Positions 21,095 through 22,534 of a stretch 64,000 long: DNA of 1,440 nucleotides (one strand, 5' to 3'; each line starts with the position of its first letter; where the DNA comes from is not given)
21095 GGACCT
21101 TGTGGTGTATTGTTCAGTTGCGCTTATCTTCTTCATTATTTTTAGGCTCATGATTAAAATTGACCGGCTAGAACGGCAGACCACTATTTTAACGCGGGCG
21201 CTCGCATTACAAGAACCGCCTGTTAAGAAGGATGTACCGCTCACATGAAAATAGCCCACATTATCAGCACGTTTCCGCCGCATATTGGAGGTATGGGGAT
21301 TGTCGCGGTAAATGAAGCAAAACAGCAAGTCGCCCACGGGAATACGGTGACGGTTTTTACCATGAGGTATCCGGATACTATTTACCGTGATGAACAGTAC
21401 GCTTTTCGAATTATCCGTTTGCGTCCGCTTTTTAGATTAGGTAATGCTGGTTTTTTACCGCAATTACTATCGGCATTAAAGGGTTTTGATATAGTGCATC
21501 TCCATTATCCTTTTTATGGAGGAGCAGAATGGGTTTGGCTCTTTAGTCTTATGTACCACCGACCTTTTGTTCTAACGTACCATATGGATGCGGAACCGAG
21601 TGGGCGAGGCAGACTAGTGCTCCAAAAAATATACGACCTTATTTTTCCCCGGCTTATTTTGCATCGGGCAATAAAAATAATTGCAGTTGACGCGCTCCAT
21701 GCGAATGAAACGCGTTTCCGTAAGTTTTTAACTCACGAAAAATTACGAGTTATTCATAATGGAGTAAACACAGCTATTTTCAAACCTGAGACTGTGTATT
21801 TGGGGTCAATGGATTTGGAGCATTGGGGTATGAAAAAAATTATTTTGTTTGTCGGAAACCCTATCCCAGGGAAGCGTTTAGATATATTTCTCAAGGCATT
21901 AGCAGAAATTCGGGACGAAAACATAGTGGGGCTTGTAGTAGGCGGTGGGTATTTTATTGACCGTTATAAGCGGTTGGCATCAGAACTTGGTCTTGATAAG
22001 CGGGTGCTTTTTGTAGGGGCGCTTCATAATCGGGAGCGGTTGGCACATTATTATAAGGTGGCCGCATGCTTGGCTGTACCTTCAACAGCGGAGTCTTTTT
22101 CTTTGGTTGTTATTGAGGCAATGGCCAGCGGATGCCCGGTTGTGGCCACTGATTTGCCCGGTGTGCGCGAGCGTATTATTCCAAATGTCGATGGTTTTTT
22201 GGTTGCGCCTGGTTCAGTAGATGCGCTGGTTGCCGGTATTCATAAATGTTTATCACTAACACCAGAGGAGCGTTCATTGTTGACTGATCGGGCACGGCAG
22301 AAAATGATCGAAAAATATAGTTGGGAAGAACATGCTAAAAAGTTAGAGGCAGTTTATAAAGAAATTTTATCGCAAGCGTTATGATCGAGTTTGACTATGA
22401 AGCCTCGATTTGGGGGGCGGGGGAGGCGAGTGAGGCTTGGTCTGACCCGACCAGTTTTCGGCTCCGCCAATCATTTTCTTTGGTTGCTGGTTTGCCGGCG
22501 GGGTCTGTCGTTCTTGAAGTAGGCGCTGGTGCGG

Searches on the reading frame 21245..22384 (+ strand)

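Call 74: search_protein_families(library=pfam, proteins=[window:21245-22384:+], max_evalue=0.0001)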
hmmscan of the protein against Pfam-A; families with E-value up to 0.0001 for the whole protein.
window:21245-22384:+ (379 aa): 6 families
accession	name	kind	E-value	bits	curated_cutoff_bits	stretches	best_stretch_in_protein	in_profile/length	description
PF00534.26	Glycos_transf_1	-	5.6e-35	120.8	26.4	1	195-352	13-171/172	Glycosyl transferases group 1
PF13692.12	Glyco_trans_1_4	-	1.6e-31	109.9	27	1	198-336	2-140/142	Glycosyl transferases group 1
PF13439.12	Glyco_transf_4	-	1.2e-22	81.2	28.5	1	14-177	1-169/170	Glycosyltransferase Family 4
PF13579.12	Glyco_trans_4_4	-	1.1e-12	49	29.7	1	15-173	1-158/158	Glycosyl transferase 4-like domain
PF13524.12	Glyco_trans_1_2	-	1.8e-07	31.6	25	1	215-368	5-143/144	Glycosyl transferase-like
PF20706.3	GT4-conflict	-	4.1e-07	29.8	26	1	254-367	263-385/385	Family 4 Glycosyltransferase in conflict systems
